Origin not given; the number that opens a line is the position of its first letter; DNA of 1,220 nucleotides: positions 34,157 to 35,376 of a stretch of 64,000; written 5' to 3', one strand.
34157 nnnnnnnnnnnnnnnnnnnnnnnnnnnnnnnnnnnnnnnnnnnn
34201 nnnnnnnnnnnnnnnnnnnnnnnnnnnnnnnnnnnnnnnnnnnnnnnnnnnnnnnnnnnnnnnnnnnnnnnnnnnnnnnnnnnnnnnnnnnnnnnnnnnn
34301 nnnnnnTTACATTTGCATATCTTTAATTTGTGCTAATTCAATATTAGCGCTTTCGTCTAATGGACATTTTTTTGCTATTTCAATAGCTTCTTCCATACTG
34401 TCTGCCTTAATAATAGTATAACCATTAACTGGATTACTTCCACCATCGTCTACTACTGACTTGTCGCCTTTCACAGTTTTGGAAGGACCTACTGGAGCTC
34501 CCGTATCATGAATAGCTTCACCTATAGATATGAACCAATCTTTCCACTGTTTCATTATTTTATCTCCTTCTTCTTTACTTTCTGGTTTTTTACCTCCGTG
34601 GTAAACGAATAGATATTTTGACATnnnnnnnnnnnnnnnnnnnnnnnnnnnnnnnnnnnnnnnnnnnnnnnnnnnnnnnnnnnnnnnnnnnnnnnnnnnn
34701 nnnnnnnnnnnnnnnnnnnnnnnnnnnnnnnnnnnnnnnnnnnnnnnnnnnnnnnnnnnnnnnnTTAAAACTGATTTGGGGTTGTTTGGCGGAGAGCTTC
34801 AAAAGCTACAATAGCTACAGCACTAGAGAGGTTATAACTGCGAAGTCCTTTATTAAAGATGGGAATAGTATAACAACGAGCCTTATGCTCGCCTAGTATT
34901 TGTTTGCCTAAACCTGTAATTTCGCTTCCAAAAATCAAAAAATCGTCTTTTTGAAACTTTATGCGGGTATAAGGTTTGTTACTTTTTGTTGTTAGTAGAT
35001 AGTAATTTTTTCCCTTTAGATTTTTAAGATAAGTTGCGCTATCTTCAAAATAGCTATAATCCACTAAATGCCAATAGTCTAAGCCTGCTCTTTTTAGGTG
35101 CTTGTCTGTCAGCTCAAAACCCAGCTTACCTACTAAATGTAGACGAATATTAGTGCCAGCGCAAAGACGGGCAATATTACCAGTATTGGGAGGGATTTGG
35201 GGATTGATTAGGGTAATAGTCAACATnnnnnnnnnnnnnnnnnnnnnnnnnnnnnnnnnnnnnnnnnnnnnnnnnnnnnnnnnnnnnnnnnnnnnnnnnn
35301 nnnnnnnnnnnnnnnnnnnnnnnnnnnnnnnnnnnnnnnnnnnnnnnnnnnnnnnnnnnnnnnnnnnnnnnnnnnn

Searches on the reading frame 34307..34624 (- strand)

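Call 66: search_protein_families(library=pfam, proteins=[window:34307-34624:-], max_evalue=0.01)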
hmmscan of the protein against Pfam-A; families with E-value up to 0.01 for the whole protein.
window:34307-34624:- (105 aa): 1 family
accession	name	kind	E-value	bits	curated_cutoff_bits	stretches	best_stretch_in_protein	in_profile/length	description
PF03795.20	YCII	-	1.8e-05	25.6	24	1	43-103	40-94/95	YCII-related domain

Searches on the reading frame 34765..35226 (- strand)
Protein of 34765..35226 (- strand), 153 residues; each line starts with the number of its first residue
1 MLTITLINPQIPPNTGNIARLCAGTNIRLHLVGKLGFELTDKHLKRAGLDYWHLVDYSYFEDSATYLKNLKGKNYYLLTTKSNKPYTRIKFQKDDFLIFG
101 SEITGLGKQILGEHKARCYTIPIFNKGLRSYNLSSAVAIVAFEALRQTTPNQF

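Call 51: search_protein_families(library=ncbifam, proteins=[window:34765-35226:-], max_evalue=0.01)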
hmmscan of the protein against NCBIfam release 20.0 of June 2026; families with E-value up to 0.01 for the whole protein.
window:34765-35226:- (153 aa): 6 families
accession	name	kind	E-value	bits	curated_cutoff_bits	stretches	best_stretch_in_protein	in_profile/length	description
TIGR00185.1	tRNA_yibK_trmL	equivalog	6.4e-47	159.3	190.6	1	1-149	1-149/154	tRNA (uridine(34)/cytosine(34)/5-carboxymethylaminomethyluridine(34)-2'-O)-methyltransferase TrmL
NF007683.0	PRK10358.1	equivalog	9.5e-36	123.1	282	1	1-148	1-148/157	tRNA (uridine(34)/cytosine(34)/5-carboxymethylaminomethyluridine(34)-2'-O)-methyltransferase TrmL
TIGR00186.1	rRNA_methyl_3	equivalog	3.2e-06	26.8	160.15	1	12-147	104-239/240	23S rRNA (guanosine(2251)-2'-O)-methyltransferase RlmB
NF008295.0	PRK11081.1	equivalog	0.00014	21.4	227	1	47-148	65-165/230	tRNA (guanosine(18)-2'-O)-methyltransferase TrmH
TIGR00050.1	rRNA_methyl_1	subfamily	0.0011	18.9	167.15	0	94-148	105-157/233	TrmJ/YjtD family RNA methyltransferase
NF041077.1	tRNAmeth_TrmJ_Sulfolob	equivalog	0.0012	18.5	350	0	92-148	101-155/229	tRNA (cytidine-2'-O-)-methyltransferase TrmJ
